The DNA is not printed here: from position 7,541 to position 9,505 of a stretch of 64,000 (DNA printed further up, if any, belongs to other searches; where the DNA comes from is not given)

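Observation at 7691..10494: GtrB-like GT2, GtrA-like and GT-C-like membrane protein form a coupled three-gene module for extracytoplasmic glycosylation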

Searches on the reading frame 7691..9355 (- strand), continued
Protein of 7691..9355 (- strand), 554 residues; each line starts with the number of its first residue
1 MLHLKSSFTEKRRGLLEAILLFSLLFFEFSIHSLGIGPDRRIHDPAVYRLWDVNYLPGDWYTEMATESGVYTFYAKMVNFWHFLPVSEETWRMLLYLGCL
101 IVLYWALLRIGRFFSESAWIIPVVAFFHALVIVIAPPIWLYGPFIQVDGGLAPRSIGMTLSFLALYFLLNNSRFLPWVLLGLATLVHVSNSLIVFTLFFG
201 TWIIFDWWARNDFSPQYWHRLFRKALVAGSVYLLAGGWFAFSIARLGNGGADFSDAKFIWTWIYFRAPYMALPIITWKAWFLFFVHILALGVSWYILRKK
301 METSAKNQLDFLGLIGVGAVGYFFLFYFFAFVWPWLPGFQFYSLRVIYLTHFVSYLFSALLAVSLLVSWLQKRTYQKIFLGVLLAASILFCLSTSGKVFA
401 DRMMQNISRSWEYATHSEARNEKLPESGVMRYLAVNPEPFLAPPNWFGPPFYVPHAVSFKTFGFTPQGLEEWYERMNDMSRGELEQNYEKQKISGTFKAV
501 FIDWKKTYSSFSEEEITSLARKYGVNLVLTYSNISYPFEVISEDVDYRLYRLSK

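Call 38: search_protein_representatives(alignment_id=A1)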
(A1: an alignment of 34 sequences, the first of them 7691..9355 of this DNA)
Query: 34 sequences, 560 profile positions. Proteins with E-value up to 0.001 (for the whole library): 273; up to 1e-10: 44; up to 1e-30: 14. The best 150 are listed.
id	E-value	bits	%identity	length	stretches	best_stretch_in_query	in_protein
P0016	1.2e-241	819.8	-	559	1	2-559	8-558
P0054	7.6e-226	767.6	-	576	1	6-559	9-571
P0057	1.5e-225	766.6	-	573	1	7-559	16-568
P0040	7.7e-217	737.9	-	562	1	4-559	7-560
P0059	2.7e-203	693.2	-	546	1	5-559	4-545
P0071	6.4e-171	586.3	-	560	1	14-559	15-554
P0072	1.9e-99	350.3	-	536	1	7-559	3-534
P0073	1.3e-88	314.5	-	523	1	22-559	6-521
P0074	9.3e-88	311.8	-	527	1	30-559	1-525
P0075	1.6e-57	212.0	-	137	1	4-129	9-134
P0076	5.9e-54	200.2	-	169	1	406-559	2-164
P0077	1.8e-43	165.6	-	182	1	4-115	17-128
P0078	4.3e-33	131.3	-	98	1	467-559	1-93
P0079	4.6e-32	127.9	-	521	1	16-526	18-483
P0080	4.9e-27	111.3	-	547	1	22-559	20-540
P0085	8.0e-20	87.5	-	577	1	46-559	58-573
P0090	1.2e-16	77.1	-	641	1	145-557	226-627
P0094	1.5e-15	73.4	-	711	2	442-559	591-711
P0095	2.6e-15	72.6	-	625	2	35-394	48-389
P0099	4.5e-14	68.5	-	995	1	7-558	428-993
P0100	6.1e-14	68.1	-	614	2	143-557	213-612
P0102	4.0e-13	65.4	-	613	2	158-364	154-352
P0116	4.8e-10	55.2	-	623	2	41-376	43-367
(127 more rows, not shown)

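Call 40: search_protein_families(library=pfam, alignment_id=A2, max_evalue=0.01)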
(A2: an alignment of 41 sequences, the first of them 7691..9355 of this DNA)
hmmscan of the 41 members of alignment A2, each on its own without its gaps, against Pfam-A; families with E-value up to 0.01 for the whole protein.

A. member 1, window:7691-9355:- (554 aa): 1 family
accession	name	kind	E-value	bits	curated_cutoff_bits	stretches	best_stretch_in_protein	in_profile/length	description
PF20604.3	DUF6798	-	0.00083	19.5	26.9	1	455-479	37-61/61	Domain of unknown function (DUF6798)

B. families by the number of members that match (of 41 scanned): 6 families
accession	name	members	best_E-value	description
PF20604.3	DUF6798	33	2.3e-23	Domain of unknown function (DUF6798)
PF00535.33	Glycos_transf_2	1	1.4e-20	Glycosyl transferase family 2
PF04138.20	GtrA_DPMS_TM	1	5e-11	GtrA/DPMS, transmembrane domain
PF13231.12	PMT_2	1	4.4e-06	Dolichyl-phosphate-mannose-protein mannosyltransferase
PF13641.12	Glyco_tranf_2_3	1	0.00067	Glycosyltransferase like family 2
PF01010.25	Proton_antipo_C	1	0.0043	NADH-dehyrogenase subunit F, TMs, (complex I) C-terminus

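Call 41: search_protein_families(library=pfam, proteins=[P0099, P0072, P0079, P0085, P0090, P0094, P0095, P0100, P0102, P0116], max_evalue=0.01)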
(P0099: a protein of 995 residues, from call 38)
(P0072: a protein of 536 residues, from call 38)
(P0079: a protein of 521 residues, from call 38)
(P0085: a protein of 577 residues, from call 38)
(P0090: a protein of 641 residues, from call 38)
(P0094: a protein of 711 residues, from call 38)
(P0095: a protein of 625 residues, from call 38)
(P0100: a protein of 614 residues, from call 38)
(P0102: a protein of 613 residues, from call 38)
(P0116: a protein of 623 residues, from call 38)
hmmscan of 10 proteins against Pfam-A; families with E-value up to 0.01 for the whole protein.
P0099 (995 aa): 4 families
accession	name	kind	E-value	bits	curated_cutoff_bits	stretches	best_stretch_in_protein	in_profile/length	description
PF20604.3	DUF6798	-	8.3e-23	80.3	26.9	1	873-928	5-60/61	Domain of unknown function (DUF6798)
PF00535.33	Glycos_transf_2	-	1.4e-20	74.3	23.3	1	8-144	2-130/168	Glycosyl transferase family 2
PF04138.20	GtrA_DPMS_TM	-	5e-11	43.3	26.1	1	259-403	1-117/117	GtrA/DPMS, transmembrane domain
PF13641.12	Glyco_tranf_2_3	-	0.00067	20.2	27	1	7-119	4-113/230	Glycosyltransferase like family 2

P0072 (536 aa): 0 families

P0079 (521 aa): 0 families

P0085 (577 aa): 1 family
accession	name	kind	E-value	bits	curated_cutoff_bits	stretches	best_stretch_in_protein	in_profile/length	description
PF20604.3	DUF6798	-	8.7e-21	73.9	26.9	1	447-506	2-61/61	Domain of unknown function (DUF6798)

P0090 (641 aa): 1 family
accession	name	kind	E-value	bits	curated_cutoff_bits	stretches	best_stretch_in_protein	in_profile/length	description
PF20604.3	DUF6798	-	4.7e-18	65.1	26.9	1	497-554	5-61/61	Domain of unknown function (DUF6798)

P0094 (711 aa): 1 family
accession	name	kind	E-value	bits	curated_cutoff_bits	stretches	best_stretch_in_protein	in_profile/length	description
PF20604.3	DUF6798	-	2.2e-16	59.7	26.9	1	580-636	5-61/61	Domain of unknown function (DUF6798)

P0095 (625 aa): 1 family
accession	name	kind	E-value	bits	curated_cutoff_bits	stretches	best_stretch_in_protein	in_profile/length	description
PF20604.3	DUF6798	-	7.6e-18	64.4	26.9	1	502-559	4-61/61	Domain of unknown function (DUF6798)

P0100 (614 aa): 2 families
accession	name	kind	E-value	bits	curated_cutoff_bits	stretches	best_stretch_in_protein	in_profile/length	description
PF20604.3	DUF6798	-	1.3e-17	63.7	26.9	1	481-539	3-60/61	Domain of unknown function (DUF6798)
PF01010.25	Proton_antipo_C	-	0.0043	17.1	26.8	1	358-410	78-129/243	NADH-dehyrogenase subunit F, TMs, (complex I) C-terminus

P0102 (613 aa): 1 family
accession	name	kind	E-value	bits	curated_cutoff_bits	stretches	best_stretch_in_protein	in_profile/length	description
PF20604.3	DUF6798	-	1.8e-19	69.7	26.9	1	491-546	5-60/61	Domain of unknown function (DUF6798)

P0116 (623 aa): 1 family
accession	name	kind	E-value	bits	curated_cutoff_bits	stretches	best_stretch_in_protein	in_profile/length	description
PF20604.3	DUF6798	-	3.8e-18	65.4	26.9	1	502-557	5-60/61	Domain of unknown function (DUF6798)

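Call 42: list_cluster_members(proteins=[P0099, P0085, P0090, P0094, P0095, P0100, P0102, P0116, P0072, P0079])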
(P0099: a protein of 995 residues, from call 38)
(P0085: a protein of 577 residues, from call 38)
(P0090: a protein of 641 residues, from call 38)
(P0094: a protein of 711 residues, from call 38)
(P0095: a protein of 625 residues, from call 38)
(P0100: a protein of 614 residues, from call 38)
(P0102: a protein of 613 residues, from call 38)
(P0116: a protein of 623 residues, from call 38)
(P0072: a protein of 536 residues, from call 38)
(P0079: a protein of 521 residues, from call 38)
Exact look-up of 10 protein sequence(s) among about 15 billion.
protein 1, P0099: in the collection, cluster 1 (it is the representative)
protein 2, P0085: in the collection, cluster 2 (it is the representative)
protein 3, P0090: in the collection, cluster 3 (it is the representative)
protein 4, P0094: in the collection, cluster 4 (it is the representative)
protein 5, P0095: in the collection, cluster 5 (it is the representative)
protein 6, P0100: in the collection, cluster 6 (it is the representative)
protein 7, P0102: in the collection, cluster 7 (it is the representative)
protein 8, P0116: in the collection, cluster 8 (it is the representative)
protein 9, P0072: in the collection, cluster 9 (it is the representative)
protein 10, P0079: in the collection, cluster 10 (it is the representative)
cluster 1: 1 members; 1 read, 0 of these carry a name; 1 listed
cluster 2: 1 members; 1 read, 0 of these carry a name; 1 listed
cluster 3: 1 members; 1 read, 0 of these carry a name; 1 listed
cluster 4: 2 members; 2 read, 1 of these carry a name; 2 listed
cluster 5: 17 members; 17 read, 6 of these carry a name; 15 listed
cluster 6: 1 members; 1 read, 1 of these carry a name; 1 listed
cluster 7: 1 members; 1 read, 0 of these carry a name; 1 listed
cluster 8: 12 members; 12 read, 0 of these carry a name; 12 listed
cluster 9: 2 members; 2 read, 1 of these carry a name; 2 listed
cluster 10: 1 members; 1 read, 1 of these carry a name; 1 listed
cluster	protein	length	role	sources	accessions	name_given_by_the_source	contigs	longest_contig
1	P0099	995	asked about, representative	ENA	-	-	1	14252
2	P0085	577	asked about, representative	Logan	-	-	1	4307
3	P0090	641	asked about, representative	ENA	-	-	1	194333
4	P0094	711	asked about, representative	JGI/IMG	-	hypothetical protein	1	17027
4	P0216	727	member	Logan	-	-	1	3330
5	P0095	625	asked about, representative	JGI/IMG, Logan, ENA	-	-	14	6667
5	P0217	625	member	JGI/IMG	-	hypothetical protein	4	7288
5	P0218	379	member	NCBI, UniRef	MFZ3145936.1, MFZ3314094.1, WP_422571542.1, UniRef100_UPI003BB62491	DUF6798 domain-containing protein [Methanothrix sp.] | DUF6798 domain-containing protein n=1 Tax=Methanothrix sp. TaxID=90426 RepID=UPI003BB62491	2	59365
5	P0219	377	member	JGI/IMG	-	hypothetical protein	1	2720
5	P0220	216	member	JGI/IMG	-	hypothetical protein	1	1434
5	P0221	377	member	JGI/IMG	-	hypothetical protein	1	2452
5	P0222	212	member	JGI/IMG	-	hypothetical protein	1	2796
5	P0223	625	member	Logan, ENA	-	-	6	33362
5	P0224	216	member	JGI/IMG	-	-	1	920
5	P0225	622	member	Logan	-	-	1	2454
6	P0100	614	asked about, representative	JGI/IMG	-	hypothetical protein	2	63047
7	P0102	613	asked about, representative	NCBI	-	-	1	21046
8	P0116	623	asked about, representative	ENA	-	-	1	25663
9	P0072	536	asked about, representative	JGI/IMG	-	hypothetical protein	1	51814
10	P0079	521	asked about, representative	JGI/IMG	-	hypothetical protein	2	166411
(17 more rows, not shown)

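Call 44: find_encoding_contigs(protein=P0099, flank=7000, max_places=2)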
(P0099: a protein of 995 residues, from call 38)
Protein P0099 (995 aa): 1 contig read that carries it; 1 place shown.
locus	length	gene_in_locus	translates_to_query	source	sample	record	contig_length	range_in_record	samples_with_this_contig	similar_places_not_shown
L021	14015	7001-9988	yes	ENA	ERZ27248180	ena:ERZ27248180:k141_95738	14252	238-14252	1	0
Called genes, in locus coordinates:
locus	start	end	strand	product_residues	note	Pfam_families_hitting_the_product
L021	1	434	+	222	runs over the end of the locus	?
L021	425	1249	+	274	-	-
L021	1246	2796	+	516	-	PF13231:PMT_2 (weak)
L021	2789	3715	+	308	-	PF00535:Glycos_transf_2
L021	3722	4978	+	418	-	PF13439:Glyco_transf_4, PF13579:Glyco_trans_4_4, PF20706:GT4-conflict, PF00534:Glycos_transf_1, PF13692:Glyco_trans_1_4, PF13524:Glyco_trans_1_2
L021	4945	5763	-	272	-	PF13439:Glyco_transf_4 (faint), PF20706:GT4-conflict (weak), PF00534:Glycos_transf_1, PF13692:Glyco_trans_1_4, PF13524:Glyco_trans_1_2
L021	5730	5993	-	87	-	-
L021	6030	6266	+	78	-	-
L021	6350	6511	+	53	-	-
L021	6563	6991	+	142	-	PF13524:Glyco_trans_1_2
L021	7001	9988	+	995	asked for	PF00535:Glycos_transf_2, PF04138:GtrA_DPMS_TM, PF20604:DUF6798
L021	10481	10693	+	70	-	-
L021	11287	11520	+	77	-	-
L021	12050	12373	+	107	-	PF00534:Glycos_transf_1, PF13692:Glyco_trans_1_4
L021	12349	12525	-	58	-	-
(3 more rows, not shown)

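Call 45: find_encoding_contigs(protein=P0090, flank=7000, max_places=2)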
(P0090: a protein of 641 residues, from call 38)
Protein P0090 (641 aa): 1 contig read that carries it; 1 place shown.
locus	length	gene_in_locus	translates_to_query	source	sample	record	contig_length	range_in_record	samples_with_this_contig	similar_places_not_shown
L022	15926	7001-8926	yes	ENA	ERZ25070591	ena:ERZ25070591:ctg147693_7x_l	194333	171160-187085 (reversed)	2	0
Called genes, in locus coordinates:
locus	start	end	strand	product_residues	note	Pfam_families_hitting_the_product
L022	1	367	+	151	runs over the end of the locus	PF02082:Rrf2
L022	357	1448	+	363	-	-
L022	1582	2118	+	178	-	PF00156:Pribosyltran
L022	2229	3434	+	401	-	PF01070:FMN_dh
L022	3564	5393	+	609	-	PF01343:Peptidase_S49, PF00574:CLP_protease (faint), PF01972:SDH_protease (weak), PF01343:Peptidase_S49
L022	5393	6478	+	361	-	PF00155:Aminotran_1_2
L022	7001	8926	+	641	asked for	PF20604:DUF6798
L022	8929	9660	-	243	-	PF03740:PdxJ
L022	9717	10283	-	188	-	-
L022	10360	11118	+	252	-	PF00227:Proteasome (weak)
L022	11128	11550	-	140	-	PF13470:PIN_3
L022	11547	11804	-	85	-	-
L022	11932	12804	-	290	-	PF08379:Bact_transglu_N, PF01841:Transglut_core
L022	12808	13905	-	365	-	PF04168:Alpha-E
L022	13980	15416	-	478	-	PF04174:CP_ATPgrasp_1, PF14403:CP_ATPgrasp_2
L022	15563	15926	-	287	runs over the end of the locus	PF02567:PhzC-PhzF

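Call 50: fold_search(model_id=the predicted structure, library=pdb)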
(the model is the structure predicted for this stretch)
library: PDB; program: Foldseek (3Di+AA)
matches with E <= 10: 252; with E <= 0.001: 8
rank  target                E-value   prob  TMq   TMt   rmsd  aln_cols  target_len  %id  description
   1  8b6l_I                2.0e-05  1.00  0.36  0.31  12.5       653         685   12  Subtomogram average of the human Sec61-TRAP-OSTA-translocon (released 2022-12-07)
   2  6c26_A                1.0e-04  1.00  0.40  0.35  13.7       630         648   13  The Cryo-EM structure of a eukaryotic oligosaccharyl transferase complex (released 2018-01-31)
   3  8agc_A                1.2e-04  1.00  0.40  0.33  13.1       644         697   12  Structure of yeast oligosaccharylransferase complex with lipid-linked oligosaccharide and non-acceptor peptide bound (released 2022-12-07)
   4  8agb_A                2.4e-04  1.00  0.42  0.37  12.9       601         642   13  Structure of yeast oligosaccharylransferase complex with lipid-linked oligosaccharide bound (released 2022-12-07)
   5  6s7o_A                2.6e-04  1.00  0.43  0.38  13.8       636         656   12  Cryo-EM structure of human oligosaccharyltransferase complex OST-A (released 2019-12-18)
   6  6ezn_F                3.3e-04  1.00  0.44  0.39  14.7       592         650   13  Cryo-EM structure of the yeast oligosaccharyltransferase (OST) complex (released 2018-01-17)
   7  6s7t_A                5.8e-04  1.00  0.38  0.31  12.3       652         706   11  Cryo-EM structure of human oligosaccharyltransferase complex OST-B (released 2019-12-18)
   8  7oci_F                9.5e-04  1.00  0.44  0.40  12.7       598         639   13  Cryo-EM structure of yeast Ost6p containing oligosaccharyltransferase complex (released 2022-02-16)
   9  9dlh                  3.4e-03  1.00  0.31  0.29   9.5       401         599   14  donor substrate analog-bound AftB (released 2025-06-25)
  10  8if8_C                6.1e-03  0.99  0.31  0.30  14.2       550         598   12  Arabinosyltransferase AftA (released 2023-05-31)
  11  7zli_A                8.6e-03  0.99  0.38  0.33  12.7       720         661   10  Cryo-EM structure of C-mannosyltransferase CeDPY19, in complex with Dol25-P-Man and bound to CMT2-Fab and anti-Fab nan (released 2023-01-11)
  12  8if8_B                9.4e-03  0.97  0.30  0.28  14.7       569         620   12  Arabinosyltransferase AftA (released 2023-05-31)
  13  7e9s_A                1.6e-02  1.00  0.42  0.30  12.6       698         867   13  Archaeal oligosaccharyltransferase AglB from Archaeoglobus fulgidus in complex with an inhibitory peptide and a dolich (released 2021-09-08)
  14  5ezm                  3.3e-02  0.99  0.44  0.45  10.1       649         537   12  Crystal Structure of ArnT from Cupriavidus metallidurans in the apo state (released 2016-02-17)
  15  3rce_A                6.9e-02  0.87  0.31  0.26  11.4       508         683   12  Bacterial oligosaccharyltransferase PglB (released 2011-06-15)
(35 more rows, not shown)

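Call 54: search_solved_structures(query=A2, max_evalue=10, show_alignments=3)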
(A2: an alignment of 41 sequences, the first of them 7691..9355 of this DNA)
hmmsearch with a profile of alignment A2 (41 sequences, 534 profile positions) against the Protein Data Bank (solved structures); distinct sequences matched with E-value up to 10: 5.
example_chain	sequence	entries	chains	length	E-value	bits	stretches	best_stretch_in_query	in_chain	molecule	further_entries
3gf0_A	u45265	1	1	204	1.2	10.7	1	484-504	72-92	dCTP deaminase, dUMP-forming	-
1ogh_A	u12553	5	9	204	1.2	10.7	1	484-504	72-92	BIFUNCTIONAL DEAMINASE/DIPHOSPHATASE | dCTP deaminase, dUMP-forming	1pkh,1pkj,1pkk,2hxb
2hxd_A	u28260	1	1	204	1.2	10.7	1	484-504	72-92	dCTP deaminase, dUMP-forming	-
9llh_M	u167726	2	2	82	1.5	10.4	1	259-311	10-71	De novo designed agonist-positive allosteric GPCR exoframe modulator targeting TM5/6/7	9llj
4v6w_Ch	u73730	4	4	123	1.8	10.1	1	489-531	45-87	60S ribosomal protein L35 | FI02809p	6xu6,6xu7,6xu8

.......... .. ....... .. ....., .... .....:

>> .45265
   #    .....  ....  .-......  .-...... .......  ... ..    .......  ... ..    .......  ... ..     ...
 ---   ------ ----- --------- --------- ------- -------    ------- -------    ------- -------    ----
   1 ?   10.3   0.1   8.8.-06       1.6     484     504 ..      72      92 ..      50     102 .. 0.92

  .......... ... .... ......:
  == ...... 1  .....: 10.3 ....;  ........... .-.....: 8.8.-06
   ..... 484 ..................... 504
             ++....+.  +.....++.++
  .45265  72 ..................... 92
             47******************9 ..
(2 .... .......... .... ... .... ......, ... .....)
